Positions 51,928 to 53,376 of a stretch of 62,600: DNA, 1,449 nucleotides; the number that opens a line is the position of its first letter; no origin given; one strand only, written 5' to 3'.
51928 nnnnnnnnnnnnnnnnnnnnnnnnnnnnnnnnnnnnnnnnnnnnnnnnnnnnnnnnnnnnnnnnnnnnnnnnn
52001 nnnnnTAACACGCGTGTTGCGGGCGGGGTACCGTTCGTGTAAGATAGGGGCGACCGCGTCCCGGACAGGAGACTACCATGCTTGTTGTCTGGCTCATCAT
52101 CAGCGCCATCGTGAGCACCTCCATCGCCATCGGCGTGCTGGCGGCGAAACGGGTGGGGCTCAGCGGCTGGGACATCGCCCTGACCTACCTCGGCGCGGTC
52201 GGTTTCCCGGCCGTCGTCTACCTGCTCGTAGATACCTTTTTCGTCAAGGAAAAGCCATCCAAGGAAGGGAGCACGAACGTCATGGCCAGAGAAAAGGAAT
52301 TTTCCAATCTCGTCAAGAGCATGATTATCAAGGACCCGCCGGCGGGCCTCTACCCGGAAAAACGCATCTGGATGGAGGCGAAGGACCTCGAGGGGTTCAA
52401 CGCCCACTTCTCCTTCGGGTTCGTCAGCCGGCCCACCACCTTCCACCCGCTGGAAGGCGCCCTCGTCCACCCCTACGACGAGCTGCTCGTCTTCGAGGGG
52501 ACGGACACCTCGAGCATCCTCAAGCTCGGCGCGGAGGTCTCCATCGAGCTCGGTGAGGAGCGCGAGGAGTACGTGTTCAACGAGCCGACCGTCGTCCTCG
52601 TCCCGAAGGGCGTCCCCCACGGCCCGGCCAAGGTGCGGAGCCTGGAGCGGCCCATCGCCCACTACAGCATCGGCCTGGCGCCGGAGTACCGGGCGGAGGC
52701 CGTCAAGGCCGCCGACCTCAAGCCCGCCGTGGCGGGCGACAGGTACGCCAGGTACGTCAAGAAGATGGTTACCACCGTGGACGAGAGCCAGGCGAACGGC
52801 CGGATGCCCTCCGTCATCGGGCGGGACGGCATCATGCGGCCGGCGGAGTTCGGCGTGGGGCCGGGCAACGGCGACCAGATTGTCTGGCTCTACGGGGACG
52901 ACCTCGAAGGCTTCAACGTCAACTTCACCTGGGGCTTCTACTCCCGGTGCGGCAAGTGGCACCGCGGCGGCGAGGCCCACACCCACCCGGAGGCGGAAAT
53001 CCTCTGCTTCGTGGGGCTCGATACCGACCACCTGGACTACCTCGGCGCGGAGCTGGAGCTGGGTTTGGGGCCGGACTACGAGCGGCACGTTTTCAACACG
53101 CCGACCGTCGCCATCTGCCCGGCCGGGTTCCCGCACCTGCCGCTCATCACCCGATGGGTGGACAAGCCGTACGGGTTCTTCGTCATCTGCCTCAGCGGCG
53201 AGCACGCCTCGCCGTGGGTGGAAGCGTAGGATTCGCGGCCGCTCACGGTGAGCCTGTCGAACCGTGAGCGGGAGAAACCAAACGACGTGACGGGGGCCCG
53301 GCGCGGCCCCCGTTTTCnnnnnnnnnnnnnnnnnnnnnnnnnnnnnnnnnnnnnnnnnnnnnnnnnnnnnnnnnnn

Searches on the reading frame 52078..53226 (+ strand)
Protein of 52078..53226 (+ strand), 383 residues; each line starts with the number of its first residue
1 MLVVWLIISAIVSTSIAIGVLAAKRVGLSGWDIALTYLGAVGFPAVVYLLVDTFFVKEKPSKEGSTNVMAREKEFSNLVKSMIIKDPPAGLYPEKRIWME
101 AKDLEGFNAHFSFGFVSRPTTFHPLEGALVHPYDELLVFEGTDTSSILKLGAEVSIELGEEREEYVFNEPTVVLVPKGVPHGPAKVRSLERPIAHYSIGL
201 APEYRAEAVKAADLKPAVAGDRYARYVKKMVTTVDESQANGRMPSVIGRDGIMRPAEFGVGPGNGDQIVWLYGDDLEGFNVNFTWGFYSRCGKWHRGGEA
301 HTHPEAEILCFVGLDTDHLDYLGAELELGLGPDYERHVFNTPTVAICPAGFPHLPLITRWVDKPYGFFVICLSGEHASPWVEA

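Call 7: search_protein_families(library=pfam, proteins=[window:52078-53226:+], max_evalue=1)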
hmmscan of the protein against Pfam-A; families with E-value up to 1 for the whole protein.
window:52078-53226:+ (383 aa): 0 families

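Call 8: search_protein_families(library=ncbifam, proteins=[window:52078-53226:+], max_evalue=1)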
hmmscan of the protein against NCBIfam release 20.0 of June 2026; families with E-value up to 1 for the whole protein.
window:52078-53226:+ (383 aa): 0 families

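Call 29: find_homologous_proteins(query=window:52078-53226:+)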
Query window:52078-53226:+ (383 aa): 935 proteins with E <= 0.001 among 7458 candidates; the best 120 are listed.
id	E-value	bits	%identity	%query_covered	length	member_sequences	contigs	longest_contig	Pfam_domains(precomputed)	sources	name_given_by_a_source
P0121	8.0e-263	889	100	100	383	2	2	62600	-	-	-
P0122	7.8e-241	817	89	100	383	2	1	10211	-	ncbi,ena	-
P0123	5.5e-231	784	86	100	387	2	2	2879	-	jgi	jgi:hypothetical protein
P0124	5.0e-223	758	83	100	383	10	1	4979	-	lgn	-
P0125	4.1e-212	722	80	100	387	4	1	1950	-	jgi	-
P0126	5.7e-183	626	80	82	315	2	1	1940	-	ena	-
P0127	4.0e-180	617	91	73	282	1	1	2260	-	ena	-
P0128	1.4e-175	602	77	82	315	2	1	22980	-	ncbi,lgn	-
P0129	2.4e-173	595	77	82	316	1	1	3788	-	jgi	-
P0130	1.2e-170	586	76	81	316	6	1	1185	-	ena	-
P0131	2.0e-169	582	75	81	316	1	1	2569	-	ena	-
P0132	2.6e-167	575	75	81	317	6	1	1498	-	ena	-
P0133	6.0e-167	574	74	81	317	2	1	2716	-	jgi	-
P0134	2.7e-166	571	76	82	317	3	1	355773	-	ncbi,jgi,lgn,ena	ncbi:MAG: hypothetical protein ABR954_06735 [Dehalococcoidales bacterium]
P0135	6.2e-166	570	74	81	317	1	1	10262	-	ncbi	-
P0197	5.7e-157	541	71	82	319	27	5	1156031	-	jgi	jgi:hypothetical protein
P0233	1.0e-153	530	68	82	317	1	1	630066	-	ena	-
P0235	1.2e-153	530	69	82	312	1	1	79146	-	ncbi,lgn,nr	ncbi:MAG: hypothetical protein JXA73_11700 [Acidobacteria bacterium]|nr:hypothetical protein [Acidob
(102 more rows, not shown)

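Call 30: find_encoding_contigs(protein=P0197, flank=10000, max_places=2)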
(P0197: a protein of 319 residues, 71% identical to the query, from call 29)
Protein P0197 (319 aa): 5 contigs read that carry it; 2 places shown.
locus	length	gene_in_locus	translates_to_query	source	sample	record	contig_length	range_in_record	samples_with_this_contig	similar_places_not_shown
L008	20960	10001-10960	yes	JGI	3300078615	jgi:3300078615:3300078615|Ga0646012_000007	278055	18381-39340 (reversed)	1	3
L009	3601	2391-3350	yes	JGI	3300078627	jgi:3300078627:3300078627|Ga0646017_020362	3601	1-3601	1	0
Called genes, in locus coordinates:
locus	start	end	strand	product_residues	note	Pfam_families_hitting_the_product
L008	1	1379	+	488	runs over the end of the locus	PF01565:FAD_binding_4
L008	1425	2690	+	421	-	PF13183:Fer4_8 (faint), PF02754:CCG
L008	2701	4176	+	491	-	PF01565:FAD_binding_4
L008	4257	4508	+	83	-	PF00462:Glutaredoxin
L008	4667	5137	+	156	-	PF22381:Staph_reg_Sar_Rot (faint), PF01047:MarR, PF12802:MarR_2, PF13412:HTH_24 (weak), PF13463:HTH_27 (weak)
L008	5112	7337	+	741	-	PF00664:ABC_membrane, PF00005:ABC_tran, PF02463:SMC_N (faint)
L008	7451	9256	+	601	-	PF00664:ABC_membrane, PF00005:ABC_tran, PF13401:AAA_22 (faint)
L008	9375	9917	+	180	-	PF02525:Flavodoxin_2, PF03358:FMN_red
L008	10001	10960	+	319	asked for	-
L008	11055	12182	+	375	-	PF00248:Aldo_ket_red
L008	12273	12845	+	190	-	PF08207:EFP_N, PF01132:EFP, PF09285:Elong-fact-P_C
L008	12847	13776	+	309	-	PF00152:tRNA-synt_2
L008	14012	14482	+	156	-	PF00582:Usp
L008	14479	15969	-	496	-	PF13559:DUF4129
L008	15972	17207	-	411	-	PF01882:DUF58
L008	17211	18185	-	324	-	PF20030:bpMoxR, PF00004:AAA, PF07726:AAA_3, PF07728:AAA_5, PF17863:AAA_lid_2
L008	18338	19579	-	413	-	PF09861:Lar_N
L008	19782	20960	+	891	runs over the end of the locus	PF08447:PAS_3, PF00989:PAS, PF08448:PAS_4, PF13426:PAS_9, PF00989:PAS, PF08448:PAS_4, PF00512:HisKA, PF02518:HATPase_c, +3 more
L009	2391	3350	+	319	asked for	-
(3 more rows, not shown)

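Call 31: find_encoding_contigs(protein=P0235, flank=10000, max_places=2)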
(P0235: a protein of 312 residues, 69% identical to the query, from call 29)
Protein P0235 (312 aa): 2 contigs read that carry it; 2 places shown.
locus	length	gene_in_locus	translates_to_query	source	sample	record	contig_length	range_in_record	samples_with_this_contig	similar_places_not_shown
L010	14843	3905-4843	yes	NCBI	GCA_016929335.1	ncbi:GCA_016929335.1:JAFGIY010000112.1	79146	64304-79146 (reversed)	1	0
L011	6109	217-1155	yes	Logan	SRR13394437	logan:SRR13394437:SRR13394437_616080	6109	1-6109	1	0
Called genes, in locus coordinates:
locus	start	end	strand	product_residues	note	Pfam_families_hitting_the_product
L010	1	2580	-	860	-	PF00072:Response_reg (faint), PF00989:PAS, PF08448:PAS_4 (weak), PF13188:PAS_8 (weak)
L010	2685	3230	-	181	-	PF07238:PilZ (weak)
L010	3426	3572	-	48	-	-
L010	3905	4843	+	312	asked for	-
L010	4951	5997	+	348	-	PF00248:Aldo_ket_red, PF13187:Fer4_9 (weak)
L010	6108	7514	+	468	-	PF13347:MFS_2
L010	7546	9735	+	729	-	PF00933:Glyco_hydro_3, PF01915:Glyco_hydro_3_C, PF14310:Fn3-like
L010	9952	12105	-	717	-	PF00930:DPPIV_N (faint), PF26550:Tricorn_2nd, PF26549:Tricorn_N, PF07676:PD40, PF26550:Tricorn_2nd, PF26549:Tricorn_N (weak), PF00561:Abhydrolase_1 (faint), PF00326:Peptidase_S9, +1 more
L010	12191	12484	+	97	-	PF17939:TetR_C_30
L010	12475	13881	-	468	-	PF01266:DAO (faint), PF12831:FAD_oxidored (faint), PF13450:NAD_binding_8, PF01593:Amino_oxidase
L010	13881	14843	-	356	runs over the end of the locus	PF13641:Glyco_tranf_2_3, PF00535:Glycos_transf_2, PF10111:Glyco_tranf_2_2, PF13632:Glyco_trans_2_3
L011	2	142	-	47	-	?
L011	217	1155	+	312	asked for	-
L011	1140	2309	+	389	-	PF00248:Aldo_ket_red, PF13187:Fer4_9 (faint)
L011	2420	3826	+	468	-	PF13347:MFS_2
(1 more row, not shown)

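Call 53: find_encoding_contigs(protein=P0233, flank=6000, max_places=2)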
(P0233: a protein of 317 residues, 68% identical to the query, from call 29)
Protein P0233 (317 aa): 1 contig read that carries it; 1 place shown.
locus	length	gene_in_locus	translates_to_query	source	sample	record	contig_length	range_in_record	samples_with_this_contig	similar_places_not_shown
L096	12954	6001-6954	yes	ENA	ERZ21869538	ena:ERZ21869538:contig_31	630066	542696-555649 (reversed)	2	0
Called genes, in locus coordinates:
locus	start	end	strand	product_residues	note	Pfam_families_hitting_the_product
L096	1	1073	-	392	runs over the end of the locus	PF14559:TPR_19 (faint), PF03704:BTAD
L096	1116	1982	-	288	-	-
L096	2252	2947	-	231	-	-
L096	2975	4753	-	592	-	PF02129:Peptidase_S15, PF08530:PepX_C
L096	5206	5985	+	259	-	PF09339:HTH_IclR (weak), PF01614:IclR_C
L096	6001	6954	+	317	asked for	-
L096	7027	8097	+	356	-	PF00248:Aldo_ket_red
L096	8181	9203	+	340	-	PF03480:DctP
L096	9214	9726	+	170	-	PF04290:DctQ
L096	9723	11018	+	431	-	PF06808:DctM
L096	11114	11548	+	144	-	PF12680:SnoaL_2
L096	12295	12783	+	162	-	PF05638:T6SS_HCP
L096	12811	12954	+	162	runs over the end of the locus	-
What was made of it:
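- Other B-AKR contexts are IclR-B-AKR-TRAP transporter and B-AKR-MFS_2-GH3 (calls 31, 53). B sits with TRAP or GPH-type transporters and a GH3 glycosidase in some genomes (calls 31, 53), as enzymes that process uronates or sugar acids do.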

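Call 56: find_related_loci(query=A2, collection=metagenome_contigs, flank=7000)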
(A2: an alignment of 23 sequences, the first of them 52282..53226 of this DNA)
Query A2 (315 aa) in metagenome_contigs; peptide patterns used: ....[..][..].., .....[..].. (x = any residue, [..] = any of these).
325 stretches matched a pattern; 271 encode a relative of the query (tblastn E <= 1e-3); the best 80 are kept; 80 distinct loci.
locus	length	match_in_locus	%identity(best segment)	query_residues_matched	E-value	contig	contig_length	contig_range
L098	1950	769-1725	84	1-315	0e+0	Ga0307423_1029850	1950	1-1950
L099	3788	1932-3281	77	1-315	1e-178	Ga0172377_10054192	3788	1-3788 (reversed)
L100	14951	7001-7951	75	5-315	3e-166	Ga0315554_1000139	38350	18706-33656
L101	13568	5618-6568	75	5-315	3e-166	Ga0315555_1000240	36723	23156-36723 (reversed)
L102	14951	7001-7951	76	1-315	3e-165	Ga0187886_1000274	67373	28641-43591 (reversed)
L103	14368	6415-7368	74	1-315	1e-164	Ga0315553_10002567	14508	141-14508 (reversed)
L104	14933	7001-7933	73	5-315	2e-161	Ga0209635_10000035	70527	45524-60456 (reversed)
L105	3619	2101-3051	73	1-315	6e-168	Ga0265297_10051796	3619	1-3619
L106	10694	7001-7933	73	5-315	2e-161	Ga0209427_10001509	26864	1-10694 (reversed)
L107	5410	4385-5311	73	4-315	1e-163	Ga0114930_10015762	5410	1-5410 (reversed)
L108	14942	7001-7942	72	5-315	9e-161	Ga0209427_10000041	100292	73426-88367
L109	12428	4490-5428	73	1-315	2e-160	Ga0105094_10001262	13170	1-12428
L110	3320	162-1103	73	4-315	2e-167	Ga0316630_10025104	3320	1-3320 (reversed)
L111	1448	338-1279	72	4-315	8e-175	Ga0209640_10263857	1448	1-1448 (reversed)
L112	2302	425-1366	73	4-315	6e-170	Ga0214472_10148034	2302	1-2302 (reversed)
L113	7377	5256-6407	73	1-315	5e-159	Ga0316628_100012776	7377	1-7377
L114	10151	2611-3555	72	1-315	1e-158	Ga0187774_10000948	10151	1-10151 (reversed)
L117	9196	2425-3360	73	4-315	2e-158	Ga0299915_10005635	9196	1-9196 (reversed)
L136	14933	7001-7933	70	4-315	5e-154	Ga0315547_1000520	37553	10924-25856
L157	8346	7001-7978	69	1-315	4e-150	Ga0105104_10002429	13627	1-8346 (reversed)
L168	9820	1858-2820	68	4-315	9e-149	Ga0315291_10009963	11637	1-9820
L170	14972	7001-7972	67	1-315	4e-149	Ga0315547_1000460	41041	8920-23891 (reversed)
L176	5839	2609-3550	67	1-315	2e-149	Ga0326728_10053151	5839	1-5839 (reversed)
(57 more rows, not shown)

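Call 58: search_protein_families(library=pfam, proteins=[L104:7587-9098:+, L157:1699-3954:+, L176:359-1027:+, L170:3908-4891:+, L109:3622-4407:+, L168:5316-7412:+, L114:1294-1647:+, L113:3379-3933:+, L136:9035-10603:+, L117:5063-5989:+], max_evalue=0.0001)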
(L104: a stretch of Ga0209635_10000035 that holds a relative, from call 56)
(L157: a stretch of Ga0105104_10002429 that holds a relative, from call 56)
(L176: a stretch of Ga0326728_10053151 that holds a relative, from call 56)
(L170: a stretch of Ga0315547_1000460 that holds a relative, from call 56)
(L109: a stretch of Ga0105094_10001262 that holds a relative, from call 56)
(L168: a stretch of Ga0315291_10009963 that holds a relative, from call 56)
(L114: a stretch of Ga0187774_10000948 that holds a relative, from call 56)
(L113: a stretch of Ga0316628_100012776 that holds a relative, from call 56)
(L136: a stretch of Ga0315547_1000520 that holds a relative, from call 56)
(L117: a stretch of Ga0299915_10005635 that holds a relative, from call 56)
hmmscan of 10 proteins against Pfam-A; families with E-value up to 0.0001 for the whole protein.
L104:7587-9098:+ (504 aa): 1 family
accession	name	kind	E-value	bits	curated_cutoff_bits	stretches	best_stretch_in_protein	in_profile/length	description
PF00248.27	Aldo_ket_red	-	3.2e-26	92.5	24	1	139-395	2-275/291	Aldo/keto reductase family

L157:1699-3954:+ (752 aa): 3 families
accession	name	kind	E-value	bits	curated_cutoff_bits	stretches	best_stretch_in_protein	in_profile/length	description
PF00664.28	ABC_membrane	-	4.2e-31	109.1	28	1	227-461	40-274/274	ABC transporter transmembrane region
PF00005.33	ABC_tran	-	3.6e-29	102.6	25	1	525-673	1-136/137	ABC transporter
PF02463.25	SMC_N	-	1.1e-07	31.9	40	1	602-715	110-210/220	RecF/RecN/SMC N terminal domain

L176:359-1027:+ (223 aa): 2 families
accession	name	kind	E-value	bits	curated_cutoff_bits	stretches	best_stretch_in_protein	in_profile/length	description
PF03358.20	FMN_red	-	1.3e-24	87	24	1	1-147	1-142/152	NADPH-dependent FMN reductase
PF02525.22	Flavodoxin_2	-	2.8e-09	37.4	27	1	1-146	1-171/198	Flavodoxin-like fold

L170:3908-4891:+ (328 aa): 3 families
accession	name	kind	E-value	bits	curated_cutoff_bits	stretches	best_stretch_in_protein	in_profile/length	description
PF00106.31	adh_short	-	1e-39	136.5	26.6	2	77-221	35-179/195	short chain dehydrogenase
PF13561.12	adh_short_C2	-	4.7e-36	125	27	1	80-285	33-231/236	Enoyl-(Acyl carrier protein) reductase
PF08659.16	KR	-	3.6e-09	37.2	22.6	1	14-202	4-160/180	KR domain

L109:3622-4407:+ (262 aa): 2 families
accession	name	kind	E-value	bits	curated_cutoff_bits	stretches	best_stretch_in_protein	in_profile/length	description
PF00588.24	SpoU_methylase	-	2.1e-31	109.4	29.7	1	119-259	3-142/142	SpoU rRNA Methylase family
PF22435.1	MRM3-like_sub_bind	-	4.4e-09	37.1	27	1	21-98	4-84/84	MRM3-like substrate binding domain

L168:5316-7412:+ (699 aa): 9 families
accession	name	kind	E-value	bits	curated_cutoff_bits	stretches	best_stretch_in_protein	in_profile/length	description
PF00724.26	Oxidored_FMN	-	1.6e-50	172.7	27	1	17-373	1-340/342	NADH:flavin oxidoreductase / NADH oxidase family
PF07992.20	Pyr_redox_2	-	3.7e-26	92.6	26.1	1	419-664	2-245/291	Pyridine nucleotide-disulphide oxidoreductase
PF00070.33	Pyr_redox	-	1.7e-13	51.3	22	1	563-632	1-72/82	Pyridine nucleotide-disulphide oxidoreductase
PF13450.12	NAD_binding_8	-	5.9e-10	39.7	21.9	1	422-456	1-35/68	NAD(P)-binding Rossmann-like domain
PF13738.12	Pyr_redox_3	-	2.6e-09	37.2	30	0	561-665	164-276/305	Pyridine nucleotide-disulphide oxidoreductase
PF12831.13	FAD_oxidored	-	4.7e-09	36.5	27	1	420-466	2-48/416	FAD dependent oxidoreductase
PF01266.30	DAO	-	3.2e-07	30.6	27.9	0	419-453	1-35/353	FAD dependent oxidoreductase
PF03486.20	HI0933_like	-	4.6e-07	30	50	0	419-454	2-37/244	HI0933-like protein Rossmann domain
PF01134.28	GIDA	-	7.9e-05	22.3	22.1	0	420-455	2-38/391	Glucose inhibited division protein A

L114:1294-1647:+ (118 aa): 1 family
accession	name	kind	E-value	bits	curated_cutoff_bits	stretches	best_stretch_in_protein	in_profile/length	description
PF08734.17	GYD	-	7.2e-23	80.9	31.4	1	21-106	1-87/91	GYD domain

L113:3379-3933:+ (185 aa): 1 family
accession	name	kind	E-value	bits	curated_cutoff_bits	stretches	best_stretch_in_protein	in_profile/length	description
PF02283.22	CobU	-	2.2e-58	197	27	1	10-182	1-168/168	Cobinamide kinase / cobinamide phosphate guanyltransferase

L136:9035-10603:+ (523 aa): 1 family
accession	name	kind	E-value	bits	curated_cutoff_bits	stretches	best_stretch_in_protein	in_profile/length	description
PF01208.23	URO-D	-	4.1e-22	79.1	23.9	1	321-520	144-346/346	Uroporphyrinogen decarboxylase (URO-D)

L117:5063-5989:+ (309 aa): 3 families
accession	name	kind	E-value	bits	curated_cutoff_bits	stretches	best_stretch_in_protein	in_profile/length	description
PF02866.23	Ldh_1_C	-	4.6e-25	89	22.6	1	144-304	4-172/174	lactate/malate dehydrogenase, alpha/beta C-terminal domain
PF00056.29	Ldh_1_N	-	1.2e-23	84.1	27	1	1-139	1-141/141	lactate/malate dehydrogenase, NAD binding domain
PF02056.22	Glyco_hydro_4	-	1.3e-05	25.3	23.2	1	92-132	120-160/183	Family 4 glycosyl hydrolase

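Call 68: predict_structure(alignment_id=A2)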
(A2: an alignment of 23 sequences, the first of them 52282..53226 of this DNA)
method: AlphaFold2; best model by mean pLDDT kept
length: 315 residues; sequences in the alignment: 23
mean_pLDDT: 87.4   pTM: 0.88
mean pLDDT of the five models: 87.4, 87.3, 84.6, 76.2, 76.2
residues with pLDDT >= 90: 195; 70-90: 86; 50-70: 28; < 50: 6
segments of 3 or more residues with pLDDT < 50: none
pLDDT, mean of each block of 10 residues (from residue 1): 80 95 95 94 96 96 97 90 97 96 97 97 96 95 91 94 72 60 76 61 82 87 71 81 94 95 90 95 85 91 78 56
secondary structure, 60 per line:
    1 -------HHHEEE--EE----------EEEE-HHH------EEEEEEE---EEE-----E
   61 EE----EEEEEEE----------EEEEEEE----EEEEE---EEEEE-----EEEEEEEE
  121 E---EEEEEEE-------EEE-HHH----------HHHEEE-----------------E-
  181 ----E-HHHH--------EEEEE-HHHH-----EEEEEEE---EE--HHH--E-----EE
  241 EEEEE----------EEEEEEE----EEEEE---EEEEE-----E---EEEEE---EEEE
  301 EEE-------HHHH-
elements in order: E11-13 E28-31 E42-48 E52-54 E60-62 E67-73 E84-90 E95-99 E103-107 E113-121 E125-131 E139-141 E159-161 H187-190 E199-203 H205-208 E214-220 E239-245 E256-262 E267-271 E275-279 E289-293 E297-303 H311-314

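Call 70: fold_search(model_id=the predicted structure, library=pdb)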
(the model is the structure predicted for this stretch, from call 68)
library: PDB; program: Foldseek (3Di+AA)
matches with E <= 10: 1775; with E <= 0.001: 258
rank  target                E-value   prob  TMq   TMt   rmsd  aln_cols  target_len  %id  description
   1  2v09                  2.8e-13  1.00  0.56  0.48   6.3       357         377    9  SENS161-164DSSN mutant of Bacillus subtilis Oxalate Decarboxylase OxdC (released 2007-10-30)
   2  1uw8                  3.2e-13  1.00  0.56  0.48   6.3       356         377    9  CRYSTAL STRUCTURE OF OXALATE DECARBOXYLASE (released 2004-02-19)
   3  2uyb                  4.4e-13  1.00  0.54  0.46   6.5       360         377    9  S161A mutant of Bacillus subtilis Oxalate Decarboxylase OxdC (released 2007-08-21)
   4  5vg3_B                4.9e-13  1.00  0.55  0.47   9.7       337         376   10  Structure of Oxalate Decarboxylase from Bacillus subtilis at pH 4.6 (released 2017-10-18)
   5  1j58                  4.9e-13  1.00  0.54  0.47   9.8       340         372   10  Crystal Structure of Oxalate Decarboxylase (released 2002-07-03)
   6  2uya                  5.4e-13  1.00  0.56  0.48   6.3       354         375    9  DEL162-163 mutant of Bacillus subtilis Oxalate Decarboxylase OxdC (released 2007-08-21)
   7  2uy8                  5.7e-13  1.00  0.57  0.48   6.2       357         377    9  R92A mutant of Bacillus subtilis Oxalate Decarboxylase OxdC (released 2007-08-21)
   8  5hi0                  7.1e-13  1.00  0.54  0.46   6.4       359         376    9  The Substrate Binding Mode and Chemical Basis of a Reaction Specificity Switch in Oxalate Decarboxylase (released 2016-04-06)
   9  4met_A                8.3e-13  1.00  0.56  0.48   6.2       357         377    9  Assigning the EPR Fine Structure Parameters of the Mn(II) Centers in Bacillus subtilis Oxalate Decarboxylase by Site-D (released 2014-03-05)
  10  2d5h_B                9.8e-13  1.00  0.54  0.47  12.2       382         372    9  Crystal Structure of Recombinant Soybean Proglycinin A3B4 subunit, its Comparison with Mature Glycinin A3B4 subunit, R (released 2006-11-14)
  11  6l9i_A                1.1e-12  1.00  0.53  0.50   9.8       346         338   12  Crystal Structure of Lactobacillus farciminis Oxalate Decarboxylase Formate Complex (released 2021-01-20)
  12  5vg3_A                1.2e-12  1.00  0.54  0.46   9.7       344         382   10  Structure of Oxalate Decarboxylase from Bacillus subtilis at pH 4.6 (released 2017-10-18)
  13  6tzp                  1.3e-12  1.00  0.55  0.47   6.4       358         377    9  W96F Oxalate Decarboxylase (B. subtilis) (released 2021-02-17)
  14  2uy9                  1.3e-12  1.00  0.54  0.46   6.4       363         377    9  E162A mutant of Bacillus subtilis Oxalate Decarboxylase OxdC (released 2007-08-21)
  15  3s0m                  1.4e-12  1.00  0.54  0.46   6.4       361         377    9  A Structural Element that Modulates Proton-Coupled Electron Transfer in Oxalate Decarboxylase (released 2012-04-25)
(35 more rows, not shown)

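Call 84: search_solved_structures(query=A2, max_evalue=10, show_alignments=2)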
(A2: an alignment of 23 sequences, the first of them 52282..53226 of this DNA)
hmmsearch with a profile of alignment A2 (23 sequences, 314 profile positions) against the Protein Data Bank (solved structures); distinct sequences matched with E-value up to 10: 0.
